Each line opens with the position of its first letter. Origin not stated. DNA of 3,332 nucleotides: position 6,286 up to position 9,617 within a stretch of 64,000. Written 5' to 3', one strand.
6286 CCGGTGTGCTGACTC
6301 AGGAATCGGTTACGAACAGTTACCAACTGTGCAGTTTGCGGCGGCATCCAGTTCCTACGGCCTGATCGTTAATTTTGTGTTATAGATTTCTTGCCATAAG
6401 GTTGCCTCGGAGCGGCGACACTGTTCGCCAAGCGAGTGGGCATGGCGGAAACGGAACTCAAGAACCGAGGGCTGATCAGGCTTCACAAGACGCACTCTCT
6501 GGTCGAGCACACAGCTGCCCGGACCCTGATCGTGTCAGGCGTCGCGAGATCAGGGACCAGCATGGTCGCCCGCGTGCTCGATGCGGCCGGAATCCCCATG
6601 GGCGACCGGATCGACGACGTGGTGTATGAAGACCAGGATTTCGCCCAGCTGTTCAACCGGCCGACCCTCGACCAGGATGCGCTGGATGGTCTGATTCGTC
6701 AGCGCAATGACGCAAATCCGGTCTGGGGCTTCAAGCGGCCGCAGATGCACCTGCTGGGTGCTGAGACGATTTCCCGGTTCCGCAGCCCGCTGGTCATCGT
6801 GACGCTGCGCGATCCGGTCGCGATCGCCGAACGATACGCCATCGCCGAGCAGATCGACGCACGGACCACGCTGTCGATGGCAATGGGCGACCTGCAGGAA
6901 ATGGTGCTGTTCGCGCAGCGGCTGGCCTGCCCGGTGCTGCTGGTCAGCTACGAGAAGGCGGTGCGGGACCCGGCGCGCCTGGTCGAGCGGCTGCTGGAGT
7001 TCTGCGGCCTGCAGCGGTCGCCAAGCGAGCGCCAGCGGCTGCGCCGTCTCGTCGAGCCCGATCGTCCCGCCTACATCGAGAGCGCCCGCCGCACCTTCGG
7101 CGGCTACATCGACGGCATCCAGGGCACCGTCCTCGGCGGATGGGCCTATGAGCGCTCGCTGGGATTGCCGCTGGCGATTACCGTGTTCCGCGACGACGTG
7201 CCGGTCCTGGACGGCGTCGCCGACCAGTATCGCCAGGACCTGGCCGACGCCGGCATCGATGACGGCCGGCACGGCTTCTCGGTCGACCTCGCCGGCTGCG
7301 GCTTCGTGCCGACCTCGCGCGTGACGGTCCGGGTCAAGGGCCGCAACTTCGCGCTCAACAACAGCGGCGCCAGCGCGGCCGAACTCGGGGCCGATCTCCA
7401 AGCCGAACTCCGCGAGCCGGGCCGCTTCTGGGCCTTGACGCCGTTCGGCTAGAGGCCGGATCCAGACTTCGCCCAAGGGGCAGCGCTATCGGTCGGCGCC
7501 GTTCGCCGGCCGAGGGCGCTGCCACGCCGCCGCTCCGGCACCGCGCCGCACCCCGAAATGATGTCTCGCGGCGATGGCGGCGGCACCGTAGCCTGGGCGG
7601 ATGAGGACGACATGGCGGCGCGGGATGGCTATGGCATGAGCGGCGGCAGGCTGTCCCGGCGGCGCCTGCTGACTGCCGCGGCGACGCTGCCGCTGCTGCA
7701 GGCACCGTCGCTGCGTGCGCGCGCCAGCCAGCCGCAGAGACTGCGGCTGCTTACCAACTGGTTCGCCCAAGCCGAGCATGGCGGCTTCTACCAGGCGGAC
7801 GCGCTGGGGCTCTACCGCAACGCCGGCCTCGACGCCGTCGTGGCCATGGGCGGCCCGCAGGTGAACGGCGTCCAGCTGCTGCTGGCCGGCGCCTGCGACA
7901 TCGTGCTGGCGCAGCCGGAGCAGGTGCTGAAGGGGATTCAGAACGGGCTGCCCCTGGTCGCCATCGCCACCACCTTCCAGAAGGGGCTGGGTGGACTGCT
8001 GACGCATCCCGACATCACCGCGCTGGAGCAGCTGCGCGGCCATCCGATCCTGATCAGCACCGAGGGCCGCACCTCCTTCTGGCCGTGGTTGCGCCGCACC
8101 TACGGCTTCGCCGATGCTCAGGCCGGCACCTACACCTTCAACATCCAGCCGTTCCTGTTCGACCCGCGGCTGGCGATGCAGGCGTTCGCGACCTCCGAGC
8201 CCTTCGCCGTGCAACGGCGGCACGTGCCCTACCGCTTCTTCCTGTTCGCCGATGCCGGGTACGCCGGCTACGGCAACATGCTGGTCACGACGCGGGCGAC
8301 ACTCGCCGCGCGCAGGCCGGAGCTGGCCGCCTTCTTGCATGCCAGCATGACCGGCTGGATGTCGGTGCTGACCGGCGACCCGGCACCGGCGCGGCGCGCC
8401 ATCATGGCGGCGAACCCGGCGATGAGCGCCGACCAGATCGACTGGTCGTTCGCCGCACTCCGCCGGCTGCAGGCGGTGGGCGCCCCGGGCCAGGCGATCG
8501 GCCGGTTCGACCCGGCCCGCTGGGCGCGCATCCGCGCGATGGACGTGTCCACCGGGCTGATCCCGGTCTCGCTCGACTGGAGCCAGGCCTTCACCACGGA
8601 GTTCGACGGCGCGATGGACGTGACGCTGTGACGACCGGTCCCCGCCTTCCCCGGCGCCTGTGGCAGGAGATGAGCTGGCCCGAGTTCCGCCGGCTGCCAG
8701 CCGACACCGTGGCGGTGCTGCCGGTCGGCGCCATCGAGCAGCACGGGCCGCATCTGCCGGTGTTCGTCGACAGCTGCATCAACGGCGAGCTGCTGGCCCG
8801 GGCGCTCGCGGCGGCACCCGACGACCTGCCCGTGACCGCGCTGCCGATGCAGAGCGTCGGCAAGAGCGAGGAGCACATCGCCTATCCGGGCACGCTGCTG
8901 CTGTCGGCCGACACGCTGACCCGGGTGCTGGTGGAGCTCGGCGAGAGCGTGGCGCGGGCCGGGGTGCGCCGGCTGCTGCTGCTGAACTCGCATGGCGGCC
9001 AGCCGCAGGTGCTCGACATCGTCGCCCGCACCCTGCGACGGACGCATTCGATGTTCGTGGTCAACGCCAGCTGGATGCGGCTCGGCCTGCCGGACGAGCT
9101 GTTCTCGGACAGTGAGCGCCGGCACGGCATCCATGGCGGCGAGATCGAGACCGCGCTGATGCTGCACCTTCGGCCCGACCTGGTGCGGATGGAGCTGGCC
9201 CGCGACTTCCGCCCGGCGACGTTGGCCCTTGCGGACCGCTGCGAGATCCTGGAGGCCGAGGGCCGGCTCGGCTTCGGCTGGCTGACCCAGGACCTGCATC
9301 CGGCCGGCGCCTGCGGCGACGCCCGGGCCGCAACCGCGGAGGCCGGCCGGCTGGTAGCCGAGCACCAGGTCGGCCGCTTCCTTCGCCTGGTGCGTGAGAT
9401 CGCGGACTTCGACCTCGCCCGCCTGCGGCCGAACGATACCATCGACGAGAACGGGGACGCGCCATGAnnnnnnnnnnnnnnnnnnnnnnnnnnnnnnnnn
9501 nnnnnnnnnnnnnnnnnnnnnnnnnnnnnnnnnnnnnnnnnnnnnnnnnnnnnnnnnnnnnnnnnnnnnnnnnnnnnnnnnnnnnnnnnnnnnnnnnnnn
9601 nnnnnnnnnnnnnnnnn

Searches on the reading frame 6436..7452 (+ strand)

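Call 6: search_protein_families(library=pfam, proteins=[window:6436-7452:+], max_evalue=0.001)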
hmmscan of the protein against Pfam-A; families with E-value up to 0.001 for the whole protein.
window:6436-7452:+ (338 aa): 2 families
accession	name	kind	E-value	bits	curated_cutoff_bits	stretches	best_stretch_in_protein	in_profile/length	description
PF13469.12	Sulfotransfer_3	-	3.7e-09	37.6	27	1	95-194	102-214/216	Sulfotransferase family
PF00685.33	Sulfotransfer_1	-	9.8e-06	25.6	22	0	161-202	150-191/255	Sulfotransferase domain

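Call 96: search_protein_families(library=ncbifam, proteins=[window:6436-7452:+], max_evalue=0.00001)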
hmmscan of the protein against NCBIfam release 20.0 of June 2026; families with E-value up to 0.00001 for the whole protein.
window:6436-7452:+ (338 aa): 0 families

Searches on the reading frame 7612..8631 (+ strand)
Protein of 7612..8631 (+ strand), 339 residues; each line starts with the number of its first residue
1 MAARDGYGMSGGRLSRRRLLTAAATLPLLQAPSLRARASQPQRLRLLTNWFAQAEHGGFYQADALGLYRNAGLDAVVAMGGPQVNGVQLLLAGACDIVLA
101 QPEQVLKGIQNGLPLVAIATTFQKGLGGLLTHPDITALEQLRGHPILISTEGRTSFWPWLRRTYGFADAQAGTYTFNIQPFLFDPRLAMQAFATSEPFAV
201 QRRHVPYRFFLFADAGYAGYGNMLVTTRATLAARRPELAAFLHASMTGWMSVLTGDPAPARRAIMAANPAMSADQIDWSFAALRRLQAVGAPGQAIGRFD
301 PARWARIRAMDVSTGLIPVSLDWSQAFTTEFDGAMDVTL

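Call 6: search_protein_families(library=pfam, proteins=[window:7612-8631:+], max_evalue=0.001)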
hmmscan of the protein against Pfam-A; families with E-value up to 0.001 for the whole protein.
window:7612-8631:+ (339 aa): 1 family
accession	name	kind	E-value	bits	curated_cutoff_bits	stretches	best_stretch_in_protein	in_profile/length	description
PF09084.16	NMT1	-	6.9e-21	75.6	20.5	1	54-252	2-209/216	NMT1/THI5 like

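Call 8: search_protein_families(library=ncbifam, proteins=[window:7612-8631:+], max_evalue=0.001)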
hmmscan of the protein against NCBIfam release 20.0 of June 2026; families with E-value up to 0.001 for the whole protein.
window:7612-8631:+ (339 aa): 1 family
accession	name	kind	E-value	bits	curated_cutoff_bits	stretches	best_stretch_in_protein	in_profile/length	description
NF040735.1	SBP_SaoX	equivalog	0.0001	21.6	300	1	62-159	21-115/330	ABC transporter substrate-binding subunit SaoX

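Call 22: search_solved_structures(query=window:7612-8631:+, max_evalue=0.001)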
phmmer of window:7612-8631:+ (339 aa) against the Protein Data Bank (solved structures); distinct sequences matched with E-value up to 0.001: 2.
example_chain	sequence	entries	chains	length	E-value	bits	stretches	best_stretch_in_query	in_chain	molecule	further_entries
4nmy_A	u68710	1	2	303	2.4e-05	27.1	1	42-132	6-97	ABC-type transport system, extracellular solute-binding protein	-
3ix1_A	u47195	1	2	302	0.00036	23.3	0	44-128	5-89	N-formyl-4-amino-5-aminomethyl-2-methylpyrimidine binding protein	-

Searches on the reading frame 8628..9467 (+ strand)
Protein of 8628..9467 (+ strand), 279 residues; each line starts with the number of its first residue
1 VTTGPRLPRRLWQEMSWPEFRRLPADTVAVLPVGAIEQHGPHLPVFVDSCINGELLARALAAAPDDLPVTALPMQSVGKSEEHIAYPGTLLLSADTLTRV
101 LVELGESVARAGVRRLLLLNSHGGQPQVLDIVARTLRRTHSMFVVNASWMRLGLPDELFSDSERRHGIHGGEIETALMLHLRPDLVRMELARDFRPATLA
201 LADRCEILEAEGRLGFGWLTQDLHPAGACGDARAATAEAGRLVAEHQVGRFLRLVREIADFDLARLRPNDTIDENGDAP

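Call 6: search_protein_families(library=pfam, proteins=[window:8628-9467:+], max_evalue=0.001)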
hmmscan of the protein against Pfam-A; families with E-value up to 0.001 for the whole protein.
window:8628-9467:+ (279 aa): 1 family
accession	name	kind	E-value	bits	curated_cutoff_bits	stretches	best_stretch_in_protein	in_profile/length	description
PF02633.19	Creatininase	-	1.9e-71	240.7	31.3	1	13-254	1-237/238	Creatinine amidohydrolase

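Call 8: search_protein_families(library=ncbifam, proteins=[window:8628-9467:+], max_evalue=0.001)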
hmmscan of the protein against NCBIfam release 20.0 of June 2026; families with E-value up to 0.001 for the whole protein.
window:8628-9467:+ (279 aa): 3 families
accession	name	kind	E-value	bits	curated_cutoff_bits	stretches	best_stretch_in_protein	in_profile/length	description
TIGR03964.1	mycofact_creat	equivalog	8.6e-33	113.8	172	1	14-257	3-219/228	mycofactocin biosynthesis peptidyl-dipeptidase MftE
TIGR04448.1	creatininase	equivalog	1.2e-27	97.1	235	1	14-256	1-243/246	creatininase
NF041098.2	diketo_inos_hlase_IolN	equivalog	2.1e-14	53.3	245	1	12-270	9-278/307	3-dehydro-scyllo-inosose hydrolase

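Call 14: search_solved_structures(query=window:8628-9467:+, max_evalue=0.00001)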
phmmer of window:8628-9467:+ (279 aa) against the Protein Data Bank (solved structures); distinct sequences matched with E-value up to 0.00001: 8.
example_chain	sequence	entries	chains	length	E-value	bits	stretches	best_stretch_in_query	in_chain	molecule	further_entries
1q3k_A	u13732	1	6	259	1.6e-18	70.3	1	14-202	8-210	creatininase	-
3a6e_A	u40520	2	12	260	2.5e-17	66.4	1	14-203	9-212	Creatinine amidohydrolase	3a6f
3a6j_A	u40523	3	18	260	3.1e-17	66.1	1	14-203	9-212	Creatinine amidohydrolase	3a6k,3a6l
1j2t_A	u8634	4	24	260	3.3e-17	66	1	14-203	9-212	creatinine amidohydrolase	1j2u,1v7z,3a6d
3a6h_A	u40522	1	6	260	7.5e-17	64.8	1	14-203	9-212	Creatinine amidohydrolase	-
3a6g_A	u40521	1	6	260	8.3e-17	64.7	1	14-203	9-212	Creatinine amidohydrolase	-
3lub_A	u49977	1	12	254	5.7e-13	52.1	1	26-263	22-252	Putative creatinine amidohydrolase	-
3no4_A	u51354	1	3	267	7.7e-11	45.1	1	17-187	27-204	creatinine amidohydrolase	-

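Call 18: find_related_loci(query=window:8628-9467:+, collection=genome_contigs, flank=10000)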
Query window:8628-9467:+ (279 aa) in genome_contigs; peptide patterns used: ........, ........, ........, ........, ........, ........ (x = any residue, [..] = any of these).
599 stretches matched a pattern (row limit reached: there are more); 573 encode a relative of the query (tblastn E <= 1e-3); the best 80 are kept; 80 distinct loci.
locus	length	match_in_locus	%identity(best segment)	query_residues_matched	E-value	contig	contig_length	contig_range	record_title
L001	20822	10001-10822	84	6-279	8e-140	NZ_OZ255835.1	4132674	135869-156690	MAG: Lichenicoccus sp. isolate 34967df6-17dc-47d7-a1e3-b36c4fd18c6d chromosome 1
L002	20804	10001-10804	84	6-273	3e-138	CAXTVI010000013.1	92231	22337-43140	MAG TPA_asm: uncultured Acetobacteraceae bacterium isolate private_T1894_metawrap_bin.4 genome assembly, contig: private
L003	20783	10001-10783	64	8-268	5e-112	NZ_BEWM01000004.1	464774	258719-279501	Gluconobacter cerinus strain NBRC 3267 GCE01_CON0004_0001, whole genome shotgun sequence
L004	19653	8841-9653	62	1-268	5e-111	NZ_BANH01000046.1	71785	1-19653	Gluconobacter thailandicus F149-1 = NBRC 100600 strain F149-1, whole genome shotgun sequence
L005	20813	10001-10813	62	1-268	3e-111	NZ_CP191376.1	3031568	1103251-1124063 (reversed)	Gluconobacter japonicus strain T12B chromosome, complete genome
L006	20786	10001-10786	66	7-268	4e-108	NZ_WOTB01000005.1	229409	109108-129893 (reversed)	Acetobacter musti strain LMG 30640 contig00005, whole genome shotgun sequence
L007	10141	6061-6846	63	7-268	4e-105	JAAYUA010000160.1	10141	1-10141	MAG: Acetobacter sp. isolate AS27yjCOA_120 112647_AS27, whole genome shotgun sequence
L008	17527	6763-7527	64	7-261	1e-103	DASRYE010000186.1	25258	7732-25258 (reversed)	MAG TPA_asm: Novosphingobium sp. isolate SMAG_U13048 k141_205271, whole genome shotgun sequence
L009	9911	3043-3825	62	7-266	7e-102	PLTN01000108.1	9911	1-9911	MAG: Vulcanimicrobiota bacterium isolate bog_1524 73.20120700_S1D.184_contig_667998, whole genome shotgun sequence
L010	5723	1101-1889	62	6-267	9e-99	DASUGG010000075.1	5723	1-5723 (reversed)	MAG TPA_asm: Geminicoccaceae bacterium isolate SMAG_U1399 k141_682133, whole genome shotgun sequence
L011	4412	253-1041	60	5-267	8e-99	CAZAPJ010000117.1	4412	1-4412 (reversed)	MAG TPA_asm: uncultured Hydrogenophaga sp. isolate binchicken_co179_40 genome assembly, contig: NODE_31068_length_4412_c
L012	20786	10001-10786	63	7-268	6e-98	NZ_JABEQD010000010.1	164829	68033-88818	Gluconacetobacter aggeris strain LMG 27801 contig00010, whole genome shotgun sequence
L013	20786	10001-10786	63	7-268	1e-97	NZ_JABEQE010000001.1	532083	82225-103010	Gluconacetobacter asukensis strain LMG 27724 contig00001, whole genome shotgun sequence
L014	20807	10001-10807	57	8-275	2e-97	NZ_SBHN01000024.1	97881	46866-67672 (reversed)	Telmatospirillum sp. J64-1 Scaffold24, whole genome shotgun sequence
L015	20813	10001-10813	57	1-271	6e-97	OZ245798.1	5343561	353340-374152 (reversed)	MAG: Tagaea sp. isolate 2d73b5ed-a5a6-4a34-9fba-0db9853539c9 genome assembly, chromosome: 1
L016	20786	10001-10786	56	6-266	4e-97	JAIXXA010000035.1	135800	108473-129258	MAG: Rhodospirillaceae bacterium isolate D4_MAG_00038 pond_D4_MAG_00038_000000000186, whole genome shotgun sequence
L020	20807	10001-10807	57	3-270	6e-94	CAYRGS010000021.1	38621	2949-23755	MAG TPA_asm: uncultured bacterium isolate SRP092902_co1_590 genome assembly, contig: NODE_1140_length_38621_cov_5.505160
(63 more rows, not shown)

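Call 46: search_protein_families(library=pfam, proteins=[L003:14007-14588:+, L015:7121-8161:+, L001:424-2004:+, L003:18881-20080:-, L020:2613-3374:+, L008:11037-11948:-, L010:497-1003:-, L005:14940-16409:+, L016:8006-9037:-, L016:9055-9609:+], max_evalue=0.0001)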
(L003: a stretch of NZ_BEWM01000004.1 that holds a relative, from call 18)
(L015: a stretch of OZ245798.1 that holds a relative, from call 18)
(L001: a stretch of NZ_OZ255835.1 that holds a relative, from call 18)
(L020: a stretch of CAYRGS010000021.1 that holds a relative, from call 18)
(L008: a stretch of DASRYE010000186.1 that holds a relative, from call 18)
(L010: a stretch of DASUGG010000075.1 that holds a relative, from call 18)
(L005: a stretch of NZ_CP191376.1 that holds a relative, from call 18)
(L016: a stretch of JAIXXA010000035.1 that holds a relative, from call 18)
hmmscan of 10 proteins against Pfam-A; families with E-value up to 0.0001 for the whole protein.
L003:14007-14588:+ (193 aa): 2 families
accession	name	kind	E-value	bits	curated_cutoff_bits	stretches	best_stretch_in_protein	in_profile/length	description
PF02525.22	Flavodoxin_2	-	4.3e-30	105.3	27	1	1-136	1-139/198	Flavodoxin-like fold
PF03358.20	FMN_red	-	2e-13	50.6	24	1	1-106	1-99/152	NADPH-dependent FMN reductase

L015:7121-8161:+ (346 aa): 2 families
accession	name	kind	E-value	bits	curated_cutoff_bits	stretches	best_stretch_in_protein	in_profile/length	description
PF00355.32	Rieske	-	6.3e-26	90.6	20.3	1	13-94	2-83/88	Rieske [2Fe-2S] domain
PF19112.6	VanA_C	-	6.2e-19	69.3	23.5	1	152-328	6-192/193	Vanillate O-demethylase oxygenase C-terminal domain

L001:424-2004:+ (526 aa): 2 families
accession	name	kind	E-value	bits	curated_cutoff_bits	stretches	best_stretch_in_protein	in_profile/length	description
PF00005.33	ABC_tran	-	2.9e-49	167.6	25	2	39-185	1-137/137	ABC transporter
PF13304.12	AAA_21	-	3.7e-13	50.7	27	0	51-87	1-37/304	AAA domain, putative AbiEii toxin, Type IV TA system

L003:18881-20080:- (399 aa): 2 families
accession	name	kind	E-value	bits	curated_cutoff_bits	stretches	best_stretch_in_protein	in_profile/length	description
PF14226.12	DIOX_N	-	9.4e-21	75.1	27.3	1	85-181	1-97/117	non-haem dioxygenase in morphine synthesis N-terminal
PF03171.26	2OG-FeII_Oxy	-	6.6e-19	68.6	23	1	253-352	13-100/101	2OG-Fe(II) oxygenase superfamily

L020:2613-3374:+ (253 aa): 3 families
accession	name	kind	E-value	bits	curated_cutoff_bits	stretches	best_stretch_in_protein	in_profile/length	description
PF13561.12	adh_short_C2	-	2.5e-55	188.1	27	1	12-251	1-236/236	Enoyl-(Acyl carrier protein) reductase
PF00106.31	adh_short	-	4.6e-54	183.3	26.6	1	6-192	1-186/195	short chain dehydrogenase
PF08659.16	KR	-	7e-16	59.1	22.6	1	8-181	3-174/180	KR domain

L008:11037-11948:- (303 aa): 2 families
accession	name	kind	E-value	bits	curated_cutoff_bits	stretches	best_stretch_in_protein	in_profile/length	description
PF03466.25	LysR_substrate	-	1.1e-36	126.7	28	1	88-292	2-205/209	LysR substrate binding domain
PF00126.33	HTH_1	-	1.3e-21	76.8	26.6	1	5-63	2-60/60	Bacterial regulatory helix-turn-helix protein, lysR family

L010:497-1003:- (168 aa): 1 family
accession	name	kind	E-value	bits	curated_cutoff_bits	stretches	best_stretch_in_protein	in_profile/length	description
PF01042.26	Ribonuc_L-PSP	-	2.5e-20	73.1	27.3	1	53-166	7-120/121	Endoribonuclease L-PSP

L005:14940-16409:+ (489 aa): 2 families
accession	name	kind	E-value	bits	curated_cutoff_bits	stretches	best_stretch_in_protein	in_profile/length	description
PF01979.26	Amidohydro_1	-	4.5e-48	164.7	25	1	91-461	1-345/345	Amidohydrolase family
PF07969.17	Amidohydro_3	-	5.8e-12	46.3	29.7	1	142-462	160-472/472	Amidohydrolase family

L016:8006-9037:- (343 aa): 1 family
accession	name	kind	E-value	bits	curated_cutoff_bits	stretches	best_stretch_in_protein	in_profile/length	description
PF00800.23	PDT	-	2.3e-53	181.1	25.2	1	68-244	1-180/181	Prephenate dehydratase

L016:9055-9609:+ (184 aa): 1 family
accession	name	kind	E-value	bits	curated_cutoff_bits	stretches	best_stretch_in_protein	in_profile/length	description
PF00034.26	Cytochrom_C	-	2.6e-08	35.5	21.3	1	75-177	3-90/90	Cytochrome c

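Call 96: search_protein_families(library=ncbifam, proteins=[L005:14940-16409:+, L015:7121-8161:+, L003:18881-20080:-, L003:14007-14588:+], max_evalue=0.00001)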
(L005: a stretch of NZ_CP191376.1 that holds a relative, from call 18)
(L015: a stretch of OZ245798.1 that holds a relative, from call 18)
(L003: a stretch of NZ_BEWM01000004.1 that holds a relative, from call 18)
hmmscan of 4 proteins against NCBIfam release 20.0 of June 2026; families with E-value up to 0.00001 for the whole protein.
L005:14940-16409:+ (489 aa): 41 families (the best 25 are shown)
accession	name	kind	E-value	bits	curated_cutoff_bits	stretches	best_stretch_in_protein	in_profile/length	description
NF009059.0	PRK12393.1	equivalog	1.2e-199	663.8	543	1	37-486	4-455/460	amidohydrolase family protein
NF006055.0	PRK08203.1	equivalog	1.5e-124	416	532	1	37-482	3-446/455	8-oxoguanine deaminase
NF005557.0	PRK07228.1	equivalog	4.6e-65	220.1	522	1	57-483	18-434/445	5'-deoxyadenosine deaminase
NF004701.0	PRK06038.1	equivalog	6.1e-55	186.6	609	1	40-481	6-421/432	N-ethylammeline chlorohydrolase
NF006549.0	PRK09045.1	equivalog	1.1e-53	182.5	540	1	59-480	28-433/444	TRZ/ATZ family hydrolase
NF006681.0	PRK09229.1-2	equivalog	8.1e-51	173.2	362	1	54-467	15-430/451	formimidoylglutamate deiminase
NF006252.0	PRK08393.1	equivalog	8.4e-47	160.1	617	1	62-484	22-421/424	N-ethylammeline chlorohydrolase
NF006056.0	PRK08204.1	subfamily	2e-39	135.6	391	1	59-480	23-434/449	hypothetical protein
TIGR02022.1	hutF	equivalog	6.9e-39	133.8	413.05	1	61-466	19-435/455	formimidoylglutamate deiminase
NF012037.0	PRK15493.1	equivalog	8.7e-39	133.5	779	1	65-480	27-427/435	bifunctional S-methyl-5'-thioadenosine deaminase/S-adenosylhomocysteine deaminase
NF005211.0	PRK06687.1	equivalog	6.3e-36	124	703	1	59-427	20-372/419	TRZ/ATZ family protein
NF005540.0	PRK07203.1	equivalog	6.9e-36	123.8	444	1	55-482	16-434/444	putative aminohydrolase SsnA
NF004995.0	PRK06380.1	subfamily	1e-35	123.5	567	1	38-474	1-411/418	metal-dependent hydrolase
NF004801.0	PRK06151.1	subfamily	4.2e-34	118.2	416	1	60-481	24-457/491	chlorohydrolase family protein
TIGR03314.1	Se_ssnA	subfamily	7.3e-34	117.3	455.5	1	57-482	17-433/441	putative selenium metabolism protein SsnA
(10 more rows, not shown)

L015:7121-8161:+ (346 aa): 6 families
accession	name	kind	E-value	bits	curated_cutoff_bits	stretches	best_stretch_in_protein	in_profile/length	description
NF052579.1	BetMthstMoxSdmAMthl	equivalog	1.6e-26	93.2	600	1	11-170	16-180/351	4beta-methylsterol monooxygenase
NF041683.1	ant_diox_AndAb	equivalog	6e-10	39.3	150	1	13-85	2-74/100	anthranilate 1,2-dioxygenase ferredoxin subunit AndAb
NF042946.1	3PPDioc_HcaE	equivalog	7.5e-08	31.8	830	1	8-94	34-122/450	3-phenylpropionate/cinnamic acid dioxygenase subunit alpha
NF041684.1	ant_diox_AndAc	equivalog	7.6e-08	31.3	750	1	13-94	47-130/418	anthranilate 1,2-dioxygenase large subunit AndAc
TIGR03229.1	benzo_1_2_benA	equivalog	4.5e-07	29.1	780.95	1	13-96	39-124/433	benzoate 1,2-dioxygenase large subunit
NF007422.0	PRK09965.1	equivalog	5.6e-06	26.4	113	0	42-93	30-82/106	bifunctional 3-phenylpropionate/cinnamic acid dioxygenase ferredoxin subunit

L003:18881-20080:- (399 aa): 0 families

L003:14007-14588:+ (193 aa): 4 families
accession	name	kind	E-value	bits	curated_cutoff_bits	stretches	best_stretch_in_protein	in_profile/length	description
NF007280.0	PRK09739.1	equivalog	7e-26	91.1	162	1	1-102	4-106/199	NAD(P)H oxidoreductase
NF002370.0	PRK01355.1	subfamily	2.9e-09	36.7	143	1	30-174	35-179/199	FMN-dependent NADH-azoreductase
NF003430.0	PRK04930.1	equivalog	1.1e-06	28.2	240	0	71-107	57-93/184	glutathione-regulated potassium-efflux system ancillary protein KefG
NF002044.1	PRK00871.1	equivalog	2.4e-06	27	210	0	55-136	37-110/170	glutathione-regulated potassium-efflux system oxidoreductase KefF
